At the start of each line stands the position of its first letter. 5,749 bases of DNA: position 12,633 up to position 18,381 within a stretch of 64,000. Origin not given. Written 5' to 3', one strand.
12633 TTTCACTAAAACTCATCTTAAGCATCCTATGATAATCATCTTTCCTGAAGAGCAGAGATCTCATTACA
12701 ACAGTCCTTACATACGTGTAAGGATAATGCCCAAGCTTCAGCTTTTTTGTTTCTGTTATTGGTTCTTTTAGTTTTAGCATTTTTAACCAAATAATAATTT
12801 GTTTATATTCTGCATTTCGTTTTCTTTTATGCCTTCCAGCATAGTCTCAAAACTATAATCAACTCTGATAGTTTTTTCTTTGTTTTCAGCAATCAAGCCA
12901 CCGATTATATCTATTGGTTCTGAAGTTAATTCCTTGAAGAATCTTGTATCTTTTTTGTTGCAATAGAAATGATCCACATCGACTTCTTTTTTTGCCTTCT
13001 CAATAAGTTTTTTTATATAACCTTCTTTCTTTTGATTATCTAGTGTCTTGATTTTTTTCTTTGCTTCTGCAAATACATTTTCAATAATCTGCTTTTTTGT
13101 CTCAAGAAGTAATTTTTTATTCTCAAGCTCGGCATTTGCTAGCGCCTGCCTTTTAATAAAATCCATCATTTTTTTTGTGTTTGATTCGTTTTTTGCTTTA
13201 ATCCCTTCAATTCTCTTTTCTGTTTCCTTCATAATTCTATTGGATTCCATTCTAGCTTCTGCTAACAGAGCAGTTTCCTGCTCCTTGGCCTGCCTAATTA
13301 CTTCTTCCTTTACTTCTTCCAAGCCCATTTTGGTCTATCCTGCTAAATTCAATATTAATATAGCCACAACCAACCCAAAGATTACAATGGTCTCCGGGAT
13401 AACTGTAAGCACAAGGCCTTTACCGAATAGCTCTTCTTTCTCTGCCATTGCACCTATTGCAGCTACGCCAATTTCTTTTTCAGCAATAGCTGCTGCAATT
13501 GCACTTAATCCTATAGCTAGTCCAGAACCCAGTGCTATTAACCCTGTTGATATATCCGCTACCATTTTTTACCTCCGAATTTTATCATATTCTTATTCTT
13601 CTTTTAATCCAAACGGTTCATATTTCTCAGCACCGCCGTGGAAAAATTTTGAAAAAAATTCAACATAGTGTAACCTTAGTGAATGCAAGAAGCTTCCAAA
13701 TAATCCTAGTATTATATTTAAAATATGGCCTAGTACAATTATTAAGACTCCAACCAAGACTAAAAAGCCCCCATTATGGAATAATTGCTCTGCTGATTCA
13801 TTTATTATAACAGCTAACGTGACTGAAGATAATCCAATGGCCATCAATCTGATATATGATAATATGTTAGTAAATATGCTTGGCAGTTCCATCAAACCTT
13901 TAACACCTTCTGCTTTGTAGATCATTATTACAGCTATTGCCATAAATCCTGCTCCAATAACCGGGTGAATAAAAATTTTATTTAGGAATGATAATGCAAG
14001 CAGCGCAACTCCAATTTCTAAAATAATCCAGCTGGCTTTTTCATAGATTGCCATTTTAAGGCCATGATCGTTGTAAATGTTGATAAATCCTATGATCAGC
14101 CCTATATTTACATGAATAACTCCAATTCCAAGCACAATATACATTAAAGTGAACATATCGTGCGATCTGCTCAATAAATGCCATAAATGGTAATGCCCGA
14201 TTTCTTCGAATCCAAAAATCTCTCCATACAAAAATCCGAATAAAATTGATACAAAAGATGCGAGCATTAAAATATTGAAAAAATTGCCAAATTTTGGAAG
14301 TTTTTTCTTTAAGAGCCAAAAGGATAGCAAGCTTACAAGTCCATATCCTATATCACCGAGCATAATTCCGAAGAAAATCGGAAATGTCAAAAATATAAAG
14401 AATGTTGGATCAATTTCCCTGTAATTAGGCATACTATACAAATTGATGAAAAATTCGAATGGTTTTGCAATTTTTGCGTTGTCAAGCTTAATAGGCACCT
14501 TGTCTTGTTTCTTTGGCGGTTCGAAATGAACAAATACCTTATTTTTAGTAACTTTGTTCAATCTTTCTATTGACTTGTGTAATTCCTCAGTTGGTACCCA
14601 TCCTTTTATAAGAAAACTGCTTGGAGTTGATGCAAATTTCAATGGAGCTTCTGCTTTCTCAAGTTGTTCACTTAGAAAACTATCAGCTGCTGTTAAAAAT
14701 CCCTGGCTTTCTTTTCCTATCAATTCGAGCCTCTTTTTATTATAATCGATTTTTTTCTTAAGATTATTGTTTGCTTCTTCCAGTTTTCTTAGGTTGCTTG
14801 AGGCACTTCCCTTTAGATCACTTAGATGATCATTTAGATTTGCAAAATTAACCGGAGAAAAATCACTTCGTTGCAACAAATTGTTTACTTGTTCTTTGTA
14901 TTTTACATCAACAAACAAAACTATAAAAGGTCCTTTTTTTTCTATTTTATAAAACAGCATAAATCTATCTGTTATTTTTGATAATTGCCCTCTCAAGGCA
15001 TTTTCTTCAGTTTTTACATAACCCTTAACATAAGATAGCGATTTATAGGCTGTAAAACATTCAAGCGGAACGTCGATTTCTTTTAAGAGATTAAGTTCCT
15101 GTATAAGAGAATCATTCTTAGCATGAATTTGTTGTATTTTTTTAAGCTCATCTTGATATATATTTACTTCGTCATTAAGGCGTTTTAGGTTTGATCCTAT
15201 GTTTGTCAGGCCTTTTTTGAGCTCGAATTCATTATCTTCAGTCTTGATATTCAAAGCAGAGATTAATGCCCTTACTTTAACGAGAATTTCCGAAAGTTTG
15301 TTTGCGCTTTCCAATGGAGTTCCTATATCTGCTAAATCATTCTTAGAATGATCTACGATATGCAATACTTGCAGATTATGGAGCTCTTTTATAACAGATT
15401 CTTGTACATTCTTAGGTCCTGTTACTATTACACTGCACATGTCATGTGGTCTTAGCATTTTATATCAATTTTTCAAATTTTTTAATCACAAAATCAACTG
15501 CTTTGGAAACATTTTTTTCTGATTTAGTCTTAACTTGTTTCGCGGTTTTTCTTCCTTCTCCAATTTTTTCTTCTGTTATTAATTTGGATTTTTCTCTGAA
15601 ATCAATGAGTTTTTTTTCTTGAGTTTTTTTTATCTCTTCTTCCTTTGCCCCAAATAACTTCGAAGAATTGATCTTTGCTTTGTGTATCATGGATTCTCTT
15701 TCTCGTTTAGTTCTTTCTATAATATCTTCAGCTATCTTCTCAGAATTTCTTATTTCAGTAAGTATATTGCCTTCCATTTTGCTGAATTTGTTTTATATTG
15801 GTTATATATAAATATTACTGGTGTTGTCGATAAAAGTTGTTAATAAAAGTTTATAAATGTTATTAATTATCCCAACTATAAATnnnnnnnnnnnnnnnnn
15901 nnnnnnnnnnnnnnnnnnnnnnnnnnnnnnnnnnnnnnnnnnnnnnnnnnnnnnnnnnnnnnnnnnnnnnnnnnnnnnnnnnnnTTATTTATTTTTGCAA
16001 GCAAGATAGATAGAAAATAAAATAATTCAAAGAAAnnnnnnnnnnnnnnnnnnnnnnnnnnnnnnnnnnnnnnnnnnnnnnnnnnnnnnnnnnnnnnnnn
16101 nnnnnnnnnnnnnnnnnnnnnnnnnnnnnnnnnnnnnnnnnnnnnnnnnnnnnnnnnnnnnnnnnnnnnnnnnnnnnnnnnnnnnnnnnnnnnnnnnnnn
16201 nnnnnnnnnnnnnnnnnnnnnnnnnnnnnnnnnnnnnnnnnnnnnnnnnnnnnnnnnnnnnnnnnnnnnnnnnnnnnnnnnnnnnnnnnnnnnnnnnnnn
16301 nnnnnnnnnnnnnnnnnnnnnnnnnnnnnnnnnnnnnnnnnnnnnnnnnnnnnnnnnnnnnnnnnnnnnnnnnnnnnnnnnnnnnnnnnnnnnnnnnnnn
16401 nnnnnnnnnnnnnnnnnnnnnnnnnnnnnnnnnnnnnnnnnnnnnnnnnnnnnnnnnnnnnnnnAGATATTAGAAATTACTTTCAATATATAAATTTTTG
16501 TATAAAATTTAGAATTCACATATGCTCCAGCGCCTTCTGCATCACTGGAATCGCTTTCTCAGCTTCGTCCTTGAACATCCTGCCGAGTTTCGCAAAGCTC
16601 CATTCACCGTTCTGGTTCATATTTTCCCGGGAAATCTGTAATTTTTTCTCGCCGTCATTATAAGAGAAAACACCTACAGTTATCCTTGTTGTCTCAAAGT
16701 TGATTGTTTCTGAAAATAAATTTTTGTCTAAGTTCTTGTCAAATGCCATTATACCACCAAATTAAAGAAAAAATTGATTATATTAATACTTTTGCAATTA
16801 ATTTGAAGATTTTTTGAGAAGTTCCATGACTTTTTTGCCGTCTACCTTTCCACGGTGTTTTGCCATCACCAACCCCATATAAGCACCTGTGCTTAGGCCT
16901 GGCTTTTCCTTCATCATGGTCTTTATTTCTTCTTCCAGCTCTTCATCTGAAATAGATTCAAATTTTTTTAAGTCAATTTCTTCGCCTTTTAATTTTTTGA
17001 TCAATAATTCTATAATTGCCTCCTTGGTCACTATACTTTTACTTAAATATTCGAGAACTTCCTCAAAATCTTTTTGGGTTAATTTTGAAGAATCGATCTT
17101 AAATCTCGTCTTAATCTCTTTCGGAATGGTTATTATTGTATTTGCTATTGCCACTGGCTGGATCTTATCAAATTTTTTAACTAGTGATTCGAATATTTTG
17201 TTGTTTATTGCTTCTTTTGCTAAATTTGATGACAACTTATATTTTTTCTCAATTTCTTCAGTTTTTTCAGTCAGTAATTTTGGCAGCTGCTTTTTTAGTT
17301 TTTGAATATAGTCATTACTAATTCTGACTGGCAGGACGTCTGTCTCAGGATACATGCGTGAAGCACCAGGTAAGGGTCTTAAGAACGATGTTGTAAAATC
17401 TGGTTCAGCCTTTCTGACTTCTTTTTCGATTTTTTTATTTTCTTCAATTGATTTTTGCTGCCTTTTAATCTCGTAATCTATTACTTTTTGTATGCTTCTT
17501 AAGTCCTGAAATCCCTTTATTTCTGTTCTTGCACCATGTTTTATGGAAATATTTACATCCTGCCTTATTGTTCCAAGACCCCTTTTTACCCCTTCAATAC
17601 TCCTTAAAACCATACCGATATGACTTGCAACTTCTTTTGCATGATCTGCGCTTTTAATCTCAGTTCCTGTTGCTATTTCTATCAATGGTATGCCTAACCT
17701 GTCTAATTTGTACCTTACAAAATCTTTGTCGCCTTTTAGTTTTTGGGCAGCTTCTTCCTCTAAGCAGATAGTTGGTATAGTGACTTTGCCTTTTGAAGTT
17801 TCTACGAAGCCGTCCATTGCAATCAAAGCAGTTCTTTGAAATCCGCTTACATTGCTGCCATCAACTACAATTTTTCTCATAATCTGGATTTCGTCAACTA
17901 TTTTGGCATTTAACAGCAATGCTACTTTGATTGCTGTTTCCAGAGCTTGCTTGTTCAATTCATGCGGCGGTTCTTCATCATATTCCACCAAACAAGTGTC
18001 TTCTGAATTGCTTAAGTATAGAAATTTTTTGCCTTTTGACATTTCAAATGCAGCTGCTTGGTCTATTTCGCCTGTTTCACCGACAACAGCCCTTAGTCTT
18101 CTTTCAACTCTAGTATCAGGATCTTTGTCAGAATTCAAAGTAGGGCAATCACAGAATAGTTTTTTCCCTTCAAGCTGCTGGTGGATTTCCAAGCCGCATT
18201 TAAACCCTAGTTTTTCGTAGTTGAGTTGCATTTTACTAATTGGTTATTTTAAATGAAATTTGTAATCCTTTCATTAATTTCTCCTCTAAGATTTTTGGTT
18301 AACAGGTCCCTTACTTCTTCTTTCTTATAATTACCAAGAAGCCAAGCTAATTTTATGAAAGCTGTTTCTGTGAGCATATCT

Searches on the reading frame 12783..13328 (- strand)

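Call 3: search_protein_families(library=pfam, proteins=[window:12783-13328:-])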
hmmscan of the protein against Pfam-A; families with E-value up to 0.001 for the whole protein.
window:12783-13328:- (181 aa): 1 family
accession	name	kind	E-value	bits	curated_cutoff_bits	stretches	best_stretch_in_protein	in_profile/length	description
PF01991.23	vATP-synt_E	-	1.5e-13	51.1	24.2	2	105-180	127-199/199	ATP synthase (E/31 kDa) subunit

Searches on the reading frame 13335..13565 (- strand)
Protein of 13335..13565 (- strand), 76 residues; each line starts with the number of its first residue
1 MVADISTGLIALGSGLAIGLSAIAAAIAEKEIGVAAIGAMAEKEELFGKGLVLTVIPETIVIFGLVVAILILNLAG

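Call 3: search_protein_families(library=pfam, proteins=[window:13335-13565:-])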
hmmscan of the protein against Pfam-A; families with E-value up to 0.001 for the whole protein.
window:13335-13565:- (76 aa): 1 family
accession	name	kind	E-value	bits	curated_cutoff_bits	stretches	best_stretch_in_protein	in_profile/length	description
PF00137.26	ATP-synt_C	-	1.5e-17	64.1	24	1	12-71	1-60/60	ATP synthase subunit C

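Call 36: search_solved_structures(query=window:13335-13565:-, show_alignments=4, max_evalue=0.01)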
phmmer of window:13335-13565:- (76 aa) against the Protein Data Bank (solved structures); distinct sequences matched with E-value up to 0.01: 26.
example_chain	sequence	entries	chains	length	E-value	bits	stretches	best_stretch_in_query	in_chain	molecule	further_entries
6qum_O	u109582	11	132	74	1.6e-15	59.9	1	5-71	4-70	V-type ATP synthase, subunit K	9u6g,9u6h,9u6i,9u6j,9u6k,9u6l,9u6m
8yy1_O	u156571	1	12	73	1.7e-15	59.8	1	5-71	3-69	V-type ATP synthase, subunit K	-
5gar_O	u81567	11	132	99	1.1e-14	57.3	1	5-71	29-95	Vacuolar type ATP synthase subunit | V-type ATP synthase, subunit K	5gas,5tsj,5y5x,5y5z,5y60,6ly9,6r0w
8ywt_O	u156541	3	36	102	1.2e-14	57.1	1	5-71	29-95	V-type ATP synthase, subunit K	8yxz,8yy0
6m0r_E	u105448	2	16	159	2.2e-10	43.7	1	5-72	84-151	V-type proton ATPase subunit c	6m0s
3j9t_Y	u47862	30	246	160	2.2e-10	43.7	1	5-72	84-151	V-type proton ATPase subunit c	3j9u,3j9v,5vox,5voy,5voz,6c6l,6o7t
6wlw_1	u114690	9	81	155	2.6e-10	43.5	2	8-71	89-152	V-type proton ATPase 16 kDa proteolipid subunit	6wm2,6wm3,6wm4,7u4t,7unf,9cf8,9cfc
5tj5_E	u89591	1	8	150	3.2e-10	43.2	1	5-72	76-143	V-type proton ATPase subunit c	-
6vq6_g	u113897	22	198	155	3.2e-10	43.2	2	9-71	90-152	V-type proton ATPase 16 kDa proteolipid subunit | V-type proton ATPase 16 kDa proteolipid subunit c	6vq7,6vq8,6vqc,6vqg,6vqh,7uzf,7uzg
8xli_b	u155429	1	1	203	3.9e-10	42.9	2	12-75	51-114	ATPase, H+ transporting, V0 subunit B (Predicted), isoform CRA_a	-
9bra_b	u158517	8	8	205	3.9e-10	42.9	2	12-75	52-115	V-type proton ATPase 21 kDa proteolipid subunit c''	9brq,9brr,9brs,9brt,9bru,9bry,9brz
6vq6_b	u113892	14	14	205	4e-10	42.9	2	12-75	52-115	ATPase, H+ transporting, V0 subunit B (Predicted), isoform CRA_a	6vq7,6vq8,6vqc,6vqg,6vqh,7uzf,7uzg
8xli_g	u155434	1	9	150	4.1e-10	42.8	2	9-71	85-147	V-type proton ATPase 16 kDa proteolipid subunit c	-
6xbw_c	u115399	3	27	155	4.2e-10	42.8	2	8-71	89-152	V-type proton ATPase 16 kDa proteolipid subunit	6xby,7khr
7u8o_g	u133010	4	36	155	9.5e-10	41.7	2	8-71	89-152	V-type proton ATPase proteolipid subunit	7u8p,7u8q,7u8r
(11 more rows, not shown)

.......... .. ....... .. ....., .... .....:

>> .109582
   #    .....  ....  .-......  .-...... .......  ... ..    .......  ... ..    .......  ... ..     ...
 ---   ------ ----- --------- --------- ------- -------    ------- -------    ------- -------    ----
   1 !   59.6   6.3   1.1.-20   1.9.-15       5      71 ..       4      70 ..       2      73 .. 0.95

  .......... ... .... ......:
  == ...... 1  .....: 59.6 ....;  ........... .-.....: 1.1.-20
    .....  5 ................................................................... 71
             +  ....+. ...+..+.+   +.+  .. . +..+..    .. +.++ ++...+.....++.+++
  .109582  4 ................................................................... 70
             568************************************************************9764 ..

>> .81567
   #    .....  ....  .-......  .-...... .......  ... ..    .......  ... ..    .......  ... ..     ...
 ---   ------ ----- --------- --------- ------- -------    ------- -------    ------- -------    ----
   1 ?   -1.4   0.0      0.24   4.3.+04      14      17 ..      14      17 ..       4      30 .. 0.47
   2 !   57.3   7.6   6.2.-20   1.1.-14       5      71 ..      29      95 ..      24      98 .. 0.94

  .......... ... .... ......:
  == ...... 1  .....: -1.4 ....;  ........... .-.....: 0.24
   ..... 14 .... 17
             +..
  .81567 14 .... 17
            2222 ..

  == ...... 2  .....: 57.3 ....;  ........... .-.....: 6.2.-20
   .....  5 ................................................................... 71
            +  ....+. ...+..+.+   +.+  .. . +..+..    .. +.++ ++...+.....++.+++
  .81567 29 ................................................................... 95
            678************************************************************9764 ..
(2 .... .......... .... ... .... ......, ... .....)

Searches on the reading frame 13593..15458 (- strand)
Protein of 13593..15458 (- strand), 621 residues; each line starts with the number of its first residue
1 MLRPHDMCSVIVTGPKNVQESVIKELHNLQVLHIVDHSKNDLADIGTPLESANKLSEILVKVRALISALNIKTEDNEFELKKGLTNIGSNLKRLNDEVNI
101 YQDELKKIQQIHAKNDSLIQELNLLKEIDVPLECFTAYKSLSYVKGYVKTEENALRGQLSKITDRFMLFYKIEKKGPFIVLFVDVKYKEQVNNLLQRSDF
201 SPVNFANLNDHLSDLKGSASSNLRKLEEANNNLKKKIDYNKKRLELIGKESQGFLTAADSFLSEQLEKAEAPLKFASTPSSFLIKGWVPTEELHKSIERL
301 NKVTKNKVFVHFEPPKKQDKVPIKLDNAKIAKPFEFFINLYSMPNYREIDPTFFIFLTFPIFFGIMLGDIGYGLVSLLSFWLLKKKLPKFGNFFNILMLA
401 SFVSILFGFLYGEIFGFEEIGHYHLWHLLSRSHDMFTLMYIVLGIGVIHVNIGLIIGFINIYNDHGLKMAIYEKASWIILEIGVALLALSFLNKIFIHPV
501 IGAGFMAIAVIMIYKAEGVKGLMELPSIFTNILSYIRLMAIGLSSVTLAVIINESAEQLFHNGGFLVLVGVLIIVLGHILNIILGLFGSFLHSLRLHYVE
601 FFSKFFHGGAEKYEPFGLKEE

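Call 3: search_protein_families(library=pfam, proteins=[window:13593-15458:-])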
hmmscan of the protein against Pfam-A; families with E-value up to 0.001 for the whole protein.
window:13593-15458:- (621 aa): 1 family
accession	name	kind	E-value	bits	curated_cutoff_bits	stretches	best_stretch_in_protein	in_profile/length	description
PF01496.24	V_ATPase_I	-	4.2e-29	101.5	30.7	2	174-417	206-459/815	V-type ATPase 116kDa subunit family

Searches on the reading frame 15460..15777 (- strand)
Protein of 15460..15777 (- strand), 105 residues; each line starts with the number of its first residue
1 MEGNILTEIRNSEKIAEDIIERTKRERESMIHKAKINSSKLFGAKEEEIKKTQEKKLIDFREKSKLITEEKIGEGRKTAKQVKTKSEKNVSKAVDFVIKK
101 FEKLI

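Call 3: search_protein_families(library=pfam, proteins=[window:15460-15777:-])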
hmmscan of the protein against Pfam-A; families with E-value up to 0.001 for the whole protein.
window:15460-15777:- (105 aa): 1 family
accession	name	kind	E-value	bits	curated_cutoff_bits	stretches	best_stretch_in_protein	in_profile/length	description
PF16999.10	V-ATPase_G_2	-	4.1e-05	24.6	28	1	5-99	6-100/104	Vacuolar (H+)-ATPase G subunit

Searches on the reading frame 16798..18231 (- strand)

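Call 4: search_protein_families(library=pfam, proteins=[window:16798-18231:-])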
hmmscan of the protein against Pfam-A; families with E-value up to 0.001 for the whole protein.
window:16798-18231:- (477 aa): 2 families
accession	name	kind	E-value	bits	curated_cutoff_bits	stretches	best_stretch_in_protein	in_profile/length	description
PF02934.20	GatB_N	-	3.4e-60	204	23.4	1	11-310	2-277/277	GatB/GatE catalytic domain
PF02637.23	GatB_Yqey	-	4.4e-06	27.1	27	1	346-474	2-146/148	GatB domain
